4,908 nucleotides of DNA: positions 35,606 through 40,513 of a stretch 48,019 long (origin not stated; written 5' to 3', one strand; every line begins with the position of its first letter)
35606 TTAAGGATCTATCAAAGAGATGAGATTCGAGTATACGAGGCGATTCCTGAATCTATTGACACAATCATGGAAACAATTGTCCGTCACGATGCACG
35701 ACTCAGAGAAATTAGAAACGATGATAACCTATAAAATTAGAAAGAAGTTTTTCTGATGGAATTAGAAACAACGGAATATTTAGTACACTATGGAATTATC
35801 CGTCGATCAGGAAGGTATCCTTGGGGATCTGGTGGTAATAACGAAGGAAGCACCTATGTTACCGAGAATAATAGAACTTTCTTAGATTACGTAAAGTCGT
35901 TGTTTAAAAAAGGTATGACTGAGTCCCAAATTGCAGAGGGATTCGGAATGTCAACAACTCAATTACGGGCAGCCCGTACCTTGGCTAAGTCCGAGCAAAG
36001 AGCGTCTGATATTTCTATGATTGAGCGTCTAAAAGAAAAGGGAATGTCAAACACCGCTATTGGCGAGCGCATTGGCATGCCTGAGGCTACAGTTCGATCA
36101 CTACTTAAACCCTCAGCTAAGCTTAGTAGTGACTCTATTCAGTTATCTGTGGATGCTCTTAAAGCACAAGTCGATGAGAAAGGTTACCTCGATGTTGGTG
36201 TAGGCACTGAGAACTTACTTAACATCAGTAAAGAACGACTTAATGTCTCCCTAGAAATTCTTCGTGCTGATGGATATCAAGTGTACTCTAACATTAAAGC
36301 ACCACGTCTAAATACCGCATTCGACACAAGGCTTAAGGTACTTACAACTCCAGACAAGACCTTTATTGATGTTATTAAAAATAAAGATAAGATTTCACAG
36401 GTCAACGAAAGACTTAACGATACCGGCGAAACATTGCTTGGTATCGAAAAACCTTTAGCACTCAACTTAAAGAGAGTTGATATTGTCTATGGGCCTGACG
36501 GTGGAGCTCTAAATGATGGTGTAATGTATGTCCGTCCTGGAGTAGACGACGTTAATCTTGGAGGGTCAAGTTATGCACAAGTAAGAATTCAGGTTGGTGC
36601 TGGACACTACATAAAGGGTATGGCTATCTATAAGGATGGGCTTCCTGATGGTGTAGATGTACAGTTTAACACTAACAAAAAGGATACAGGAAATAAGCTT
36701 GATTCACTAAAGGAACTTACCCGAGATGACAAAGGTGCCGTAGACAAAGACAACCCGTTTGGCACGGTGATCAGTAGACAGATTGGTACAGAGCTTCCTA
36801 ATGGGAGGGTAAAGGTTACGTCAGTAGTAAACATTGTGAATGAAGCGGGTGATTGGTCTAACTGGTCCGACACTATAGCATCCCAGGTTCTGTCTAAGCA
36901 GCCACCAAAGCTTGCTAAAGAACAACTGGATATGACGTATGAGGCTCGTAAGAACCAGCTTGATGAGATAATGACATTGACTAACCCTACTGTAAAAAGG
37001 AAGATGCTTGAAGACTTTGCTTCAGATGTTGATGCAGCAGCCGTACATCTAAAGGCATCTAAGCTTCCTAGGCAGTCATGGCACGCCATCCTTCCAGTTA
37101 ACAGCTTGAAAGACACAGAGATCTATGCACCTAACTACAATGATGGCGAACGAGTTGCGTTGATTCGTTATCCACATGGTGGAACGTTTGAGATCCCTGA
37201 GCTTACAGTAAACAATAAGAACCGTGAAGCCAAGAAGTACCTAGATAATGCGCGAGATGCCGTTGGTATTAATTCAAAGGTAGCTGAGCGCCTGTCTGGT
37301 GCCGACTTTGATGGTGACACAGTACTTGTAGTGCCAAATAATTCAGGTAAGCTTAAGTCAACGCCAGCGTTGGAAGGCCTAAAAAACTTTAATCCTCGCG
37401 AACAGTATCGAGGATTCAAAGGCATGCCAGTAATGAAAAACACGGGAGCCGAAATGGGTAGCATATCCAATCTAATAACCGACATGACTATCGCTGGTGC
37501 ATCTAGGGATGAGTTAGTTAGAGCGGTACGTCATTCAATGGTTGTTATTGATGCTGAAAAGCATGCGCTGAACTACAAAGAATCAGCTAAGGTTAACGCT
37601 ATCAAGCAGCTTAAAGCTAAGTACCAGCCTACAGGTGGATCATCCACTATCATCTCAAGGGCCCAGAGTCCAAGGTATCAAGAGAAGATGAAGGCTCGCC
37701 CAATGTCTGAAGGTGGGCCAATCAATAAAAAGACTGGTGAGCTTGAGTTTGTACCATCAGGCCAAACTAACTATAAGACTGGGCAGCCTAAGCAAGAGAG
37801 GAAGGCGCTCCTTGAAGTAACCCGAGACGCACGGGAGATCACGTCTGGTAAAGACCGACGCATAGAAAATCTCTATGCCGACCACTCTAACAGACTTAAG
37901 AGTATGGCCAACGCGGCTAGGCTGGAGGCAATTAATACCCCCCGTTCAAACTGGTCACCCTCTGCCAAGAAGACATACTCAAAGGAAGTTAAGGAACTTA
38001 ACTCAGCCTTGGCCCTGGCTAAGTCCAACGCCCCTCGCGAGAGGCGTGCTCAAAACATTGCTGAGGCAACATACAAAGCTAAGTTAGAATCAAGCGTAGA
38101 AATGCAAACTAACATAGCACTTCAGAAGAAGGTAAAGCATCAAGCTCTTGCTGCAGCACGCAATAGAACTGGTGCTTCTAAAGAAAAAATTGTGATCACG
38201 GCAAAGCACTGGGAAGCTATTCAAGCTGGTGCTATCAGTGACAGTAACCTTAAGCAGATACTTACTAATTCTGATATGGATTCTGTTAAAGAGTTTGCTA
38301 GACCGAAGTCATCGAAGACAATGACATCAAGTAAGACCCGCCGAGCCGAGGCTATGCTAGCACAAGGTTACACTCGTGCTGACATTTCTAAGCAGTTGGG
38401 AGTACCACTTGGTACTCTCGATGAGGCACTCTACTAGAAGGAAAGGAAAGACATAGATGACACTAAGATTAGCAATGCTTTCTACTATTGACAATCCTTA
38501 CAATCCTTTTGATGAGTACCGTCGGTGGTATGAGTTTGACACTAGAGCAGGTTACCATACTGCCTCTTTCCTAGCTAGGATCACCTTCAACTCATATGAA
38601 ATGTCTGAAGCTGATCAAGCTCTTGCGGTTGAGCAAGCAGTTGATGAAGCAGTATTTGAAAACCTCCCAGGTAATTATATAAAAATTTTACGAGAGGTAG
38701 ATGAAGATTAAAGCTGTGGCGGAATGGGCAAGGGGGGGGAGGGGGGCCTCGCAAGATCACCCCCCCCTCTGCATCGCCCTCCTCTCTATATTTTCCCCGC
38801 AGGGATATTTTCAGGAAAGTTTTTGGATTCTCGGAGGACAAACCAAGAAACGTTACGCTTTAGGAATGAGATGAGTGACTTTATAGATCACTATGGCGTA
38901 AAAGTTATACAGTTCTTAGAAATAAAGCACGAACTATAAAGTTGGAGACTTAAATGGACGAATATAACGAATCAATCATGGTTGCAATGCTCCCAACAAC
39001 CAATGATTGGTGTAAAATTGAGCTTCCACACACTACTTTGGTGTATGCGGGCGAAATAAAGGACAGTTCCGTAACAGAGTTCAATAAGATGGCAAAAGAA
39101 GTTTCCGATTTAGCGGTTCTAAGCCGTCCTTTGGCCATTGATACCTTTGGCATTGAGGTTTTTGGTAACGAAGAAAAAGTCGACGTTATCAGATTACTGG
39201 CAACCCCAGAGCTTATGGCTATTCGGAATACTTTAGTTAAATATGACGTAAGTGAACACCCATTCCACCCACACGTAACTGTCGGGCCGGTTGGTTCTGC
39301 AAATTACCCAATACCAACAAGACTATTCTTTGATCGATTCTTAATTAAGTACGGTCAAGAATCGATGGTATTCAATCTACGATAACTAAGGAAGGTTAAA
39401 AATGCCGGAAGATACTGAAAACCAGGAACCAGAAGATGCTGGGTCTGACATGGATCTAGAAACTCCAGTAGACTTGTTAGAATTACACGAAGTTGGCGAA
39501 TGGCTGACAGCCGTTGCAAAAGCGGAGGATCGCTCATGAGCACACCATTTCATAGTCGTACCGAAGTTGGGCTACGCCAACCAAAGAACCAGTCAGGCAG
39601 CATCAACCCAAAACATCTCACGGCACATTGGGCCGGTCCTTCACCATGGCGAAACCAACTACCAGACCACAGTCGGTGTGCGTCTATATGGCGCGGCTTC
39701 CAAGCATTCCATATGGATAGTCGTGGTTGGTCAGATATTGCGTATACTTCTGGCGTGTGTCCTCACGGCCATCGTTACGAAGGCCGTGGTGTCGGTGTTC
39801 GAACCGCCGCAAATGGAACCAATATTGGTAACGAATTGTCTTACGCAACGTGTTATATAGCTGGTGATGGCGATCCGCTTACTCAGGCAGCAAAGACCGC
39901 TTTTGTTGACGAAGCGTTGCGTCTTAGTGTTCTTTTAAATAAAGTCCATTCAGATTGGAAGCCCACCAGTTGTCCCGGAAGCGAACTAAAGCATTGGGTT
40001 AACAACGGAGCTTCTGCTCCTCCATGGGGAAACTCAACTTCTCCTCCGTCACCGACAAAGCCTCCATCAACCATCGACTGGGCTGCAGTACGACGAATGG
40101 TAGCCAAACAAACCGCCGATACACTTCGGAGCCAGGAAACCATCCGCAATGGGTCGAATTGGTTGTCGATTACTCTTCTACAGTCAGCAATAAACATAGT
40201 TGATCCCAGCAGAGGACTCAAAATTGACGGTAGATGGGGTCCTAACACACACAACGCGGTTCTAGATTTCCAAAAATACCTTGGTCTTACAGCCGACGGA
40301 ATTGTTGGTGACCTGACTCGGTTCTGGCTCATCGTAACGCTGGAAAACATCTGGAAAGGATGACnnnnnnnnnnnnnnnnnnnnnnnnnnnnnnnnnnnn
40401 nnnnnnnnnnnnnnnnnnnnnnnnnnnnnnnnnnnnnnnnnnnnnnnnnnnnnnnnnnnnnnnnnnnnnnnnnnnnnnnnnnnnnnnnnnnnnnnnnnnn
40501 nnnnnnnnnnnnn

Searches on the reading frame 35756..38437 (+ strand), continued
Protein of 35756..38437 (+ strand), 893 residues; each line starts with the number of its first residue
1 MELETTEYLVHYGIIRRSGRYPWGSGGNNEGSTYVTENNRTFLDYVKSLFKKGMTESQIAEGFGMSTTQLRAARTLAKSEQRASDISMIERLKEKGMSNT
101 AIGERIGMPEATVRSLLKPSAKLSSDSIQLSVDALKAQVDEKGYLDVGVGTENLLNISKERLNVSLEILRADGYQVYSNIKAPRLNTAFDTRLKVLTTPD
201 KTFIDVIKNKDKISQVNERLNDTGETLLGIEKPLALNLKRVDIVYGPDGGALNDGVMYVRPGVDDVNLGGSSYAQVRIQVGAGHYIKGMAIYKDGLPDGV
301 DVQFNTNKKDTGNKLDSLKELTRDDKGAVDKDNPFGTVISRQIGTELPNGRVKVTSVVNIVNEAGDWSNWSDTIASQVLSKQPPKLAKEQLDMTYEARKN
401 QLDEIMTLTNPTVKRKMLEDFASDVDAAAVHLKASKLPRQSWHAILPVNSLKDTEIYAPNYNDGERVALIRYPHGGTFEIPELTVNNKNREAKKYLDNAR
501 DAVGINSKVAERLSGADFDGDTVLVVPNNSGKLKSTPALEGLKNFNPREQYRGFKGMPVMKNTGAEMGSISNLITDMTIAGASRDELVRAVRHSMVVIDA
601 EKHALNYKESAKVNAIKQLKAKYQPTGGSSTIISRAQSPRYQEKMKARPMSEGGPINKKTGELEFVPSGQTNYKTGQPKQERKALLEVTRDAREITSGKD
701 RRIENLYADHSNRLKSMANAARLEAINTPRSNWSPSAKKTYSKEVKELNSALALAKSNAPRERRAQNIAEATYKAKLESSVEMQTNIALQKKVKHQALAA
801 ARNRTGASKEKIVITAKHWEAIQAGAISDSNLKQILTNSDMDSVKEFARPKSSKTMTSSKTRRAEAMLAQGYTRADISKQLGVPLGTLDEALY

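Call 66: fold_search(model_id=the predicted structure, library=pdb)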
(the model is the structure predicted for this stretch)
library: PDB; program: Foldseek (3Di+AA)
matches with E <= 10: 242; with E <= 0.001: 1
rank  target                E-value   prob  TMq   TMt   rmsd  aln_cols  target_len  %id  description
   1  7eu1_M                3.3e-05  1.00  0.25  0.22  13.9       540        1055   11  The cryo-EM structure of A. thaliana Pol IV-RDR2 holoenzyme (released 2021-12-29)
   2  9bz0_A                5.9e-03  0.66  0.09  0.06  25.5       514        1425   10  Structure of an STK19-containing TC-NER complex (released 2024-12-25)
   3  8dy7_D                9.5e-03  0.51  0.09  0.07  24.7       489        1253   12  Streptomyces venezuelae RNAP transcription open promoter complex with WhiA and WhiB transcription factors (released 2023-03-01)
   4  8xxt_A                1.5e-02  0.57  0.10  0.06  24.3       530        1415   10  ASFV RNAP M1249L C-tail occupied complex2 (MCOC2) (released 2025-01-22)
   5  8s54_A                1.5e-02  0.51  0.09  0.06  25.8       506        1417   12  RNA polymerase II early elongation complex bound to TFIIE and TFIIF - state b (composite structure) (released 2024-04-17)
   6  8s51_A                1.6e-02  0.47  0.09  0.06  26.4       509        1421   11  RNA polymerase II core initially transcribing complex with an ordered RNA of 8 nt (released 2024-04-17)
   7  7eu0_A                1.8e-02  0.41  0.09  0.07  26.9       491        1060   11  The cryo-EM structure of A. thaliana Pol IV-RDR2 backtracked complex (released 2021-12-29)
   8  7pks_A                1.8e-02  0.47  0.09  0.06  25.9       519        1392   10  Structural basis of Integrator-mediated transcription regulation (released 2021-12-08)
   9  8xmb_A                1.8e-02  0.44  0.09  0.07  27.0       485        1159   12  NTP-bound Pol IV transcription elongation complex (released 2024-07-24)
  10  9rtt_A                1.8e-02  0.44  0.09  0.06  25.6       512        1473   12  Activated Elongation Complex with IWS1 and ELOF1 (released 2025-09-03)
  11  7enc_PA               1.9e-02  0.44  0.09  0.06  25.6       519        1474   10  TFIID-based PIC-Mediator holo-complex in fully-assembled state (hPIC-MED) (released 2021-05-26)
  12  8qeq_A                2.0e-02  0.47  0.09  0.06  25.0       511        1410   11  RNA polymerase II bound to minimal Alu RNA right arm in the alternative conformation (released 2024-12-11)
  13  1i50_A                2.0e-02  0.38  0.10  0.07  27.9       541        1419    8  RNA POLYMERASE II CRYSTAL FORM II AT 2.8 A RESOLUTION (released 2001-04-23)
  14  8yqv_A                2.1e-02  0.44  0.10  0.07  25.1       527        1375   11  African swine fever virus RNA Polymerase core (released 2024-11-06)
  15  3k7a_A                2.2e-02  0.51  0.10  0.08  21.4       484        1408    9  Crystal Structure of an RNA polymerase II-TFIIB complex (released 2009-11-24)
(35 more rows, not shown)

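Call 67: fold_search(model_id=the predicted structure, library=viral)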
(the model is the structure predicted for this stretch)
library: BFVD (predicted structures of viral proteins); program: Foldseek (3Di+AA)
matches with E <= 10: 439; with E <= 0.001: 8
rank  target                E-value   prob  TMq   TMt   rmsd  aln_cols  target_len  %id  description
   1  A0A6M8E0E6            2.2e-09  1.00  0.32  0.40  15.1       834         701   10  (no name in the UniProt tables at hand)
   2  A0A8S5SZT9            1.1e-08  1.00  0.29  0.26  14.2       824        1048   10  RNA dependent RNA polymerase [Podoviridae sp. ctxqo3]
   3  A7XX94                8.0e-07  1.00  0.24  0.32  17.4       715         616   14  Uncharacterized protein [Thermus virus P23-45]
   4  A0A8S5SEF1            5.4e-05  1.00  0.23  0.35  15.4       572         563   11  RNA-dependent RNA polymerase [Siphoviridae sp. ctnpt50]
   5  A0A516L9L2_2          8.2e-05  1.00  0.26  0.17  20.1       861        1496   10  (no name in the UniProt tables at hand)
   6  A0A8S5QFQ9            1.4e-04  1.00  0.10  0.44   2.3        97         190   38  RNA-dependent RNA polymerase [Siphoviridae sp. ctEBu1]
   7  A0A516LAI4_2          1.4e-04  0.98  0.15  0.14  23.0       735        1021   13  (no name in the UniProt tables at hand)
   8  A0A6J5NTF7            2.5e-04  0.99  0.22  0.23  18.5       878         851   11  Uncharacterized protein [uncultured Caudovirales phage]
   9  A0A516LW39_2          1.4e-03  1.00  0.19  0.16  17.3       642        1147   10  (no name in the UniProt tables at hand)
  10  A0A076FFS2            2.2e-03  0.72  0.09  0.06  26.8       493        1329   12  DNA-directed RNA polymerase subunit [Aureococcus anophagefferens virus]
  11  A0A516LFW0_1          3.4e-03  0.72  0.18  0.13  25.1       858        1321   10  (no name in the UniProt tables at hand)
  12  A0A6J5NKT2            4.1e-03  0.84  0.22  0.16  22.8       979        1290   11  Uncharacterized protein [uncultured Caudovirales phage]
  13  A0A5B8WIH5            4.3e-03  1.00  0.09  0.75   2.6        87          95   18  Helix-turn-helix DNA binding domain protein [Arthrobacter phage Qui]
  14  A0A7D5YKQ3            4.3e-03  0.99  0.09  0.13  17.4       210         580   17  (no name in the UniProt tables at hand)
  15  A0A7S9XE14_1          9.6e-03  0.60  0.15  0.15  25.8       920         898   10  Uncharacterized protein [Virus NIOZ-UU157]
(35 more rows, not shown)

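Call 77: find_related_loci(query=A1, collection=genome_contigs, flank=10000)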
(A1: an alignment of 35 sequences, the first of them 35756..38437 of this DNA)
Query A1 (893 aa) in genome_contigs; peptide patterns used: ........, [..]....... (x = any residue, [..] = any of these).
527 stretches matched a pattern; 312 encode a relative of the query (tblastn E <= 1e-3); the best 80 are kept; 80 distinct loci.
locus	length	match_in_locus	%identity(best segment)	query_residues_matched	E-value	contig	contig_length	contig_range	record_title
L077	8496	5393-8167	56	1-891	0e+0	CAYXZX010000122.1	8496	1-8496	MAG TPA_asm: uncultured Rhodocyclaceae bacterium isolate binchicken_co197_423 genome assembly, contig: NODE_16180_length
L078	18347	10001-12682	52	3-892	0e+0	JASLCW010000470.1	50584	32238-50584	MAG: Marmoricola sp. isolate SHSU_advanced.final.260 k67_24018334, whole genome shotgun sequence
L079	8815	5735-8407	51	3-891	0e+0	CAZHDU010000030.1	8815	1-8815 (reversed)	MAG TPA_asm: uncultured Candidatus Saccharibacteria bacterium isolate SRP278252_co1_273 genome assembly, contig: NODE_14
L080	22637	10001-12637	50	6-893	0e+0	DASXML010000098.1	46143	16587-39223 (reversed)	MAG TPA_asm: Scandinavium sp. isolate SMAG_U5327 k141_3574884, whole genome shotgun sequence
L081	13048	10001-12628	49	8-892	0e+0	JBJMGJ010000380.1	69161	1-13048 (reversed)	MAG: Bryobacteraceae bacterium isolate H1_18_all_fractions_metab_conc_105_57_8 k255_5447249, whole genome shotgun sequen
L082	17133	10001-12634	48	9-892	0e+0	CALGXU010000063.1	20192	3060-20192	MAG TPA_asm: uncultured Rothia sp. isolate ERR1474584_bin.55_CONCOCT_v1.1_MAG genome assembly, contig: ERZ651103.90, who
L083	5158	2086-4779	48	9-892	0e+0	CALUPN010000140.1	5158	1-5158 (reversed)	MAG: Candidatus Gastranaerophilales bacterium isolate BRZ_FN__bin75 genome assembly, contig: BRZ_FN__NODE_20681_length_5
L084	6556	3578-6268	48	3-892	0e+0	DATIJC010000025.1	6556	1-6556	MAG TPA_asm: Patescibacteria group bacterium isolate SMAG_U15681 k141_550175, whole genome shotgun sequence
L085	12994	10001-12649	47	2-892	0e+0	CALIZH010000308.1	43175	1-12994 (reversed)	MAG TPA_asm: uncultured Actinomyces sp. isolate ERR589726_bin.15_CONCOCT_v1.1_MAG genome assembly, contig: ERZ773236.147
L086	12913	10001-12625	47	7-890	0e+0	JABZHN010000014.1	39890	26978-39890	MAG: Atopobium sp. isolate JCVI_33_bin.10 NODE_14_length_39890_cov_14.111572, whole genome shotgun sequence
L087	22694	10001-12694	47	7-888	0e+0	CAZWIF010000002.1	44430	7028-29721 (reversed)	MAG TPA_asm: uncultured Clostridium sp. isolate SRP222994_co1_126 genome assembly, contig: NODE_1430_length_44430_cov_19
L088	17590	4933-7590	52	9-892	0e+0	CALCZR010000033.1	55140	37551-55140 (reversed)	MAG TPA_asm: uncultured Candidatus Saccharibacteria bacterium isolate SRR6231146_bin.58_CONCOCT_v1.1_MAG genome assembly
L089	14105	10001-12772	46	2-892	0e+0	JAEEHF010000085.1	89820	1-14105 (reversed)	MAG: Bacillota bacterium isolate Tb.RUG.116 k141_7975136_flag=1_multi=11.0000_len=89820, whole genome shotgun sequence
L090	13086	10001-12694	45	6-892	0e+0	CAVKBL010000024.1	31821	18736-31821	Lachnospiraceae bacterium isolate H07689-L1_cleanbin_000014 genome assembly, contig: Spades_H07689-L1_contig_752, whole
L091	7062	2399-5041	47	7-892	0e+0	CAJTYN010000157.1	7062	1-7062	MAG TPA_asm: uncultured Lachnospiraceae bacterium isolate MGBC119725 genome assembly, contig: MGBC119725.157, whole geno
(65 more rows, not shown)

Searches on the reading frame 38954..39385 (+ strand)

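Call 74: search_protein_families(library=pfam, proteins=[window:38954-39385:+], max_evalue=0.01)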
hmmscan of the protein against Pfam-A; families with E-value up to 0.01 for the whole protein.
window:38954-39385:+ (143 aa): 2 families
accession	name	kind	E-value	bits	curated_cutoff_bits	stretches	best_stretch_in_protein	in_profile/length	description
PF13563.12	2_5_RNA_ligase2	-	7.3e-06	26.5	27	1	25-111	26-114/152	2'-5' RNA ligase superfamily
PF02834.22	LigT_PEase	-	1.8e-05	25.3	23.3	0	100-119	30-48/87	LigT like Phosphoesterase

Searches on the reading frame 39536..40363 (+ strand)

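Call 9: search_protein_families(library=phrogs, proteins=[window:39536-40363:+], max_evalue=0.00001)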
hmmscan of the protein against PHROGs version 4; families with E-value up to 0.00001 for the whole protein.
window:39536-40363:+ (275 aa): 3 families
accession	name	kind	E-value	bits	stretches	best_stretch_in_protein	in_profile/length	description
phrog_1493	-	lysis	3.4e-31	109.8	1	7-265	14-305/394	endolysin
phrog_2649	-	lysis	2.1e-12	48.4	1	190-262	162-232/261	endolysin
phrog_1224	-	head and packaging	2.6e-07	31.2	1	202-264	3-63/438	endolysin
